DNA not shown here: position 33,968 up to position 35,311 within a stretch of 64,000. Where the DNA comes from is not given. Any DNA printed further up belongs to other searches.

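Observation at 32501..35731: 3.2-kb IS6-like transposon with 24-bp TIRs, 8-bp target duplication and a methylase-HNH passenger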

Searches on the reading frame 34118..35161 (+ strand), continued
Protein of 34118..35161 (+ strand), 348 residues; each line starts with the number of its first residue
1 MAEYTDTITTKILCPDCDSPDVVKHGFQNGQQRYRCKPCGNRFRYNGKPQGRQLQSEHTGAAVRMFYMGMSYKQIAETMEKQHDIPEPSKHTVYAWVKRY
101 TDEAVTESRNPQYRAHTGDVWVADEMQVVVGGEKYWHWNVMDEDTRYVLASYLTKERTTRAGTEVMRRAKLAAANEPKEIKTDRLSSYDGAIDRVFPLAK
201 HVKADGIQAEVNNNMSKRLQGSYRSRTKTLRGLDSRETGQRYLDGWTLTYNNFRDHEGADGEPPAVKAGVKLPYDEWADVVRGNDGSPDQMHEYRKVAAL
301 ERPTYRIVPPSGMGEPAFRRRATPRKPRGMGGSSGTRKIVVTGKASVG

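Call 29: find_related_loci(query=A1, collection=genome_contigs, flank=6000)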
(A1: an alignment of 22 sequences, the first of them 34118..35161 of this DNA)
Query A1 (348 aa) in genome_contigs; peptide patterns used: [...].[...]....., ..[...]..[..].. (x = any residue, [..] = any of these).
103 stretches matched a pattern; 81 encode a relative of the query (tblastn E <= 1e-3); the best 80 are kept; 78 distinct loci.
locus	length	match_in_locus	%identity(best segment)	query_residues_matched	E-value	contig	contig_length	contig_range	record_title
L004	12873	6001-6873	61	1-286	1e-118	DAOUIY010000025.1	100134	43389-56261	MAG TPA_asm: Dehalococcoidia bacterium isolate S32_229 k113_136813, whole genome shotgun sequence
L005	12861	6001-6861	60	1-288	1e-114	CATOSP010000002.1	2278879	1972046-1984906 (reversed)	MAG: uncultured Dehalococcoidia bacterium isolate 286066b2-4084-4aa5-9e65-18c9001dea11 genome assembly, contig: contig_2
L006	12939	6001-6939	56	1-317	1e-112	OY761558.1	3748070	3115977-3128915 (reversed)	MAG: Dehalococcoidia bacterium isolate 6ae818db-717c-4d07-8374-be93c3d6d717 genome assembly, chromosome: 1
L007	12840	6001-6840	62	1-283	3e-112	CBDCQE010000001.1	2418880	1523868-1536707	MAG: Dehalococcoidia bacterium isolate 93e12e9e-77eb-4f93-925f-bdd4af2af2f3 genome assembly, contig: contig_1, whole gen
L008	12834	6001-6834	62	1-282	2e-111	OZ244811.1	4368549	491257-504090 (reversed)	MAG: Dehalococcoidia bacterium isolate b7f49ae4-3fbc-41ae-8be2-2126f258b055 genome assembly, chromosome: 1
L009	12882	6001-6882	55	1-297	7e-109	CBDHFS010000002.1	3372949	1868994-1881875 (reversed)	MAG: Dehalococcoidia bacterium isolate 864dd8cd-6738-42a7-b925-3e7f4ae660aa genome assembly, contig: contig_2, whole gen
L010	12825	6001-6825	58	7-283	4e-108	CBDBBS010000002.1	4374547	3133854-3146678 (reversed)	MAG: Dehalococcoidia bacterium isolate ddb4ac3d-8f21-48f8-a382-dd94587b0ab6 genome assembly, contig: contig_2, whole gen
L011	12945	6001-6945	53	7-327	2e-108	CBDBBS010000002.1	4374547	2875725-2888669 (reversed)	MAG: Dehalococcoidia bacterium isolate ddb4ac3d-8f21-48f8-a382-dd94587b0ab6 genome assembly, contig: contig_2, whole gen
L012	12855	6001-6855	57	1-286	2e-107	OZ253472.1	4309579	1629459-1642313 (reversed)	MAG: Dehalococcoidia bacterium isolate 530a8394-237e-405c-b316-5e5b388c5070 genome assembly, chromosome: 1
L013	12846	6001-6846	58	1-283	6e-107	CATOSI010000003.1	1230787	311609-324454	MAG: uncultured Dehalococcoidia bacterium isolate 741b7de0-5fbb-4305-b724-e82bd623809b genome assembly, contig: contig_3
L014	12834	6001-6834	59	1-282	2e-106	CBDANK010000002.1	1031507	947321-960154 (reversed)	MAG: Dehalococcoidia bacterium isolate a1dbf65f-fdea-4ccb-8455-25db03c06324 genome assembly, contig: contig_2, whole gen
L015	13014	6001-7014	51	1-338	4e-106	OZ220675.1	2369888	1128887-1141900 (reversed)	MAG: Dehalococcoidia bacterium isolate ea37d81f-01db-49a7-af8b-960c32e5f49c genome assembly, chromosome: 1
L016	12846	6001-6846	56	1-284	1e-105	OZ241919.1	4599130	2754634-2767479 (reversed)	MAG: Dehalococcoidia bacterium isolate 6c1ee286-a86d-453a-9dbe-4da6ae1069d1 genome assembly, chromosome: 1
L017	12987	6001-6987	51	1-337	2e-105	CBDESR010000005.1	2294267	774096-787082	MAG: Dehalococcoidia bacterium isolate 12ea5684-3b4d-425b-8812-d35473491086 genome assembly, contig: contig_5, whole gen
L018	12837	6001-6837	59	1-281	3e-105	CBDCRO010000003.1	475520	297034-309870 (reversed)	MAG: Dehalococcoidia bacterium isolate 3ac3ff71-9198-4354-86db-d96921461c44 genome assembly, contig: contig_3, whole gen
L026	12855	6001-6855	55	1-289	3e-101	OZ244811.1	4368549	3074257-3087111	MAG: Dehalococcoidia bacterium isolate b7f49ae4-3fbc-41ae-8be2-2126f258b055 genome assembly, chromosome: 1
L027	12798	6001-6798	57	14-281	5e-100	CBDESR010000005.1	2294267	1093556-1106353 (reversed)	MAG: Dehalococcoidia bacterium isolate 12ea5684-3b4d-425b-8812-d35473491086 genome assembly, contig: contig_5, whole gen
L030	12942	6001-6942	49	1-316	5e-99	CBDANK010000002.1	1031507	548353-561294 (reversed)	MAG: Dehalococcoidia bacterium isolate a1dbf65f-fdea-4ccb-8455-25db03c06324 genome assembly, contig: contig_2, whole gen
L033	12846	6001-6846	53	1-283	2e-98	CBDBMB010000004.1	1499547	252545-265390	MAG: Dehalococcoidia bacterium isolate f924c066-0816-4e29-94a4-99ec22a44702 genome assembly, contig: contig_4, whole gen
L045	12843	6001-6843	54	1-282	4e-95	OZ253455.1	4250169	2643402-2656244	MAG: Dehalococcoidia bacterium isolate 8f47c5d3-311d-4638-95b8-763d0010c228 genome assembly, chromosome: 1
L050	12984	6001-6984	48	1-325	3e-94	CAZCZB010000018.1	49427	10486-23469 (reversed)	MAG TPA_asm: uncultured Dehalococcoidia bacterium isolate SRP109090_co1_5 genome assembly, contig: NODE_848_length_49427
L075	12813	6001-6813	57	14-286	2e-99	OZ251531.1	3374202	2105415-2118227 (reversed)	MAG: Dehalococcoidia bacterium isolate dbfc7836-c0f4-4258-ad9f-d4e7c961b2d4 genome assembly, chromosome: 1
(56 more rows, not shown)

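Call 45: list_cluster_members(proteins=[window:34118-35161:+, P0001])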
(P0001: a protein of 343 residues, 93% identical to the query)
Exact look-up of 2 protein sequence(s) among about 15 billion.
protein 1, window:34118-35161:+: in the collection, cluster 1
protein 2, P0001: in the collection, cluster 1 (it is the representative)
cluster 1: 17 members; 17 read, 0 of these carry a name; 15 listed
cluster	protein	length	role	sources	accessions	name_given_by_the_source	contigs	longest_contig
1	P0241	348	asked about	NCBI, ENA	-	-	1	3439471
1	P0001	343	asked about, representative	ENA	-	-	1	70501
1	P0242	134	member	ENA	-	-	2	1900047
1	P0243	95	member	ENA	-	-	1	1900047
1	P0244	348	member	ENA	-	-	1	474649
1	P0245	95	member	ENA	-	-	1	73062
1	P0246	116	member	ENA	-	-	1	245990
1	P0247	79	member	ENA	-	-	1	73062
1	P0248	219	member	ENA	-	-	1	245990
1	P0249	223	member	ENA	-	-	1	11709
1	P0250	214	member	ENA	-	-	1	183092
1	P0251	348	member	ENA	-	-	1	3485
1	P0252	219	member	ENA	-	-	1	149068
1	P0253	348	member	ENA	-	-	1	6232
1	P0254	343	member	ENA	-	-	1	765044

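Call 47: search_solved_structures(query=window:34118-35161:+, max_evalue=1, show_alignments=2)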
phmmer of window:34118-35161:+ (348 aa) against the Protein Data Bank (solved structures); distinct sequences matched with E-value up to 1: 2.
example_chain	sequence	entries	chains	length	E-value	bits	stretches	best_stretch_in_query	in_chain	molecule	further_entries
2ema_A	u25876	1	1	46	0.57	12.5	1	29-61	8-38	Zinc finger protein 347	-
9tuf_A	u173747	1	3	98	0.98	11.7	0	66-131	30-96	PIDD-CC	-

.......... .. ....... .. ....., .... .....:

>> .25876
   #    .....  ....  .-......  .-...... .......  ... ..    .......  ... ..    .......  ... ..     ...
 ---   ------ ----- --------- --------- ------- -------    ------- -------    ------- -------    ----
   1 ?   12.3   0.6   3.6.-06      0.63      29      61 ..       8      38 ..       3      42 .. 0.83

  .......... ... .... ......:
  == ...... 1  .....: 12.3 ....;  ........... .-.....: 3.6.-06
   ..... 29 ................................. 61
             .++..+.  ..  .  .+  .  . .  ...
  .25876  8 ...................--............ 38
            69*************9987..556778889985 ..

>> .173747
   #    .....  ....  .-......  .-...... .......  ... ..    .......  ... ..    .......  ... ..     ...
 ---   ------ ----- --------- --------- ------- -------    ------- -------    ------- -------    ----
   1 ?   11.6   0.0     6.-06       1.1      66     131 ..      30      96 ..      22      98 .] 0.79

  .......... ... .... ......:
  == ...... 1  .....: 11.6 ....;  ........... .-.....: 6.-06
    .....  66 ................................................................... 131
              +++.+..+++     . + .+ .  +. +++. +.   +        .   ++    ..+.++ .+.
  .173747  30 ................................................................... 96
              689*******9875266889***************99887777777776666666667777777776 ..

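Call 50: find_encoding_contigs(protein=P0253, flank=6000, max_places=4)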
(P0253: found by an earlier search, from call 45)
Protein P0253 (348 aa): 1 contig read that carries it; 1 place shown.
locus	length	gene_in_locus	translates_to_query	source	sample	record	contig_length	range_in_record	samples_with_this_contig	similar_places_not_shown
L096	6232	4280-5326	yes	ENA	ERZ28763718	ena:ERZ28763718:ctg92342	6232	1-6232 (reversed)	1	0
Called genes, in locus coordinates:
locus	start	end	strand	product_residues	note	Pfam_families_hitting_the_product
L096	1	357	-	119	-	?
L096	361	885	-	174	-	PF00239:Resolvase, PF02796:HTH_7 (weak), PF13384:HTH_23 (weak)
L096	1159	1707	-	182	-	-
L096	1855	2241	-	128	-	-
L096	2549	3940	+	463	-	PF01555:N6_N4_Mtase, PF01844:HNH, PF13395:HNH_4 (weak), PF14279:HNH_5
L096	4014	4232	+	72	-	-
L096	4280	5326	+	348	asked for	PF03811:Zn_ribbon_InsA (weak), PF13610:DDE_Tnp_IS240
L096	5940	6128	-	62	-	-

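Call 68: search_protein_families(library=padloc, proteins=[window:34118-35161:+], max_evalue=0.01)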
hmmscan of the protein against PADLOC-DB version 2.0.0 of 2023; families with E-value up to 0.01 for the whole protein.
window:34118-35161:+ (348 aa): 0 families

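Call 77: search_protein_families(library=pfam, proteins=[L030:3423-5879:+, L050:3294-5777:-, L009:7539-9551:+, L045:7592-9010:-, L026:2736-4094:+, L033:4440-5549:+, L075:4134-5150:-, L018:8988-9998:-, L009:5105-5989:+, L027:3992-4894:+], max_evalue=0.0001)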
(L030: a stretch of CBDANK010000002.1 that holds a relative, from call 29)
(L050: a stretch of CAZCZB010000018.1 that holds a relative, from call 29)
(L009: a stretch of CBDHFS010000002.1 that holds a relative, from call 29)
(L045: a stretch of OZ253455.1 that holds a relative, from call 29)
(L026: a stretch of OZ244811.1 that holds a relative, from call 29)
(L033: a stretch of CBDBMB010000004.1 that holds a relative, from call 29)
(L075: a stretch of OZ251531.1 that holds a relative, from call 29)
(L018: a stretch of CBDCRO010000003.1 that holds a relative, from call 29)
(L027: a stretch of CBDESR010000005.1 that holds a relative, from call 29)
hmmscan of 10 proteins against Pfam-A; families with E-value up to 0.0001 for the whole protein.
L030:3423-5879:+ (819 aa): 5 families
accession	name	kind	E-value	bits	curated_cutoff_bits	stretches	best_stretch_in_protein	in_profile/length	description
PF02384.22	N6_Mtase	-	1.4e-39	136.8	20.4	1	303-602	5-282/311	N-6 DNA Methylase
PF13588.12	HSDR_N_2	-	7.5e-18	65.1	25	1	43-155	1-110/110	Type I restriction enzyme R protein N terminus (HSDR_N)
PF07669.17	Eco57I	-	2.6e-10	41.1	25.3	1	389-529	1-164/171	Eco57I restriction-modification methylase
PF01170.24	UPF0020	-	6.5e-08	32.9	22.3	1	332-466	19-148/197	RMKL-like, methyltransferase domain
PF20473.4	MmeI_Mtase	-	8.6e-06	25.5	27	0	343-410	21-84/259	MmeI, DNA-methyltransferase domain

L050:3294-5777:- (828 aa): 4 families
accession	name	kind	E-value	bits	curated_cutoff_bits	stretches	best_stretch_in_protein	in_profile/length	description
PF02384.22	N6_Mtase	-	4.6e-37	128.4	20.4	1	271-608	2-293/311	N-6 DNA Methylase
PF13588.12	HSDR_N_2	-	1.1e-15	58.1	25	1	18-119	1-95/110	Type I restriction enzyme R protein N terminus (HSDR_N)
PF07669.17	Eco57I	-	4.5e-12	46.8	25.3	1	393-518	50-168/171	Eco57I restriction-modification methylase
PF01170.24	UPF0020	-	1.3e-06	28.7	22.3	1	305-429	21-133/197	RMKL-like, methyltransferase domain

L009:7539-9551:+ (671 aa): 5 families
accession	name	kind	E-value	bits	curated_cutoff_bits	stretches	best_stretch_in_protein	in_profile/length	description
PF02384.22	N6_Mtase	-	6.9e-30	104.9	20.4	1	294-549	4-250/311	N-6 DNA Methylase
PF01170.24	UPF0020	-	1.2e-09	38.6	22.3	1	343-477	31-165/197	RMKL-like, methyltransferase domain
PF07669.17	Eco57I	-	1.9e-09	38.3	25.3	1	384-507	2-165/171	Eco57I restriction-modification methylase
PF20473.4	MmeI_Mtase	-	7.2e-06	25.8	27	1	341-406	20-86/259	MmeI, DNA-methyltransferase domain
PF13847.12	Methyltransf_31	-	2.2e-05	24.6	27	1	343-498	6-125/145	Methyltransferase domain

L045:7592-9010:- (473 aa): 2 families
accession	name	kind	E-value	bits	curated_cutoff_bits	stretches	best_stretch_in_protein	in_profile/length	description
PF03050.20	DDE_Tnp_IS66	-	1.8e-38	133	23.1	1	181-440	4-282/284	Transposase IS66 family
PF13005.12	zf-IS66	-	4.6e-06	27.4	27.3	1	119-161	3-45/46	zinc-finger binding domain of transposase IS66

L026:2736-4094:+ (453 aa): 1 family
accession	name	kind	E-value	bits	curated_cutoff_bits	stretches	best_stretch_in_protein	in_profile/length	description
PF13546.12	DDE_5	-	1.9e-33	116.6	27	1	15-280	2-270/272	DDE superfamily endonuclease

L033:4440-5549:+ (370 aa): 1 family
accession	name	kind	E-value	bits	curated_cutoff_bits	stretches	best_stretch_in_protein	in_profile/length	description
PF00188.32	CAP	-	8e-10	40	21.1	1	58-184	1-117/117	Cysteine-rich secretory protein family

L075:4134-5150:- (339 aa): 0 families

L018:8988-9998:- (337 aa): 0 families

L009:5105-5989:+ (295 aa): 1 family
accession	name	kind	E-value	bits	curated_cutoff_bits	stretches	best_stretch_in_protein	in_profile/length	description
PF02498.22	Bro-N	-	9.2e-08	33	25.6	1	29-124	1-92/96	BRO family, N-terminal domain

L027:3992-4894:+ (301 aa): 0 families
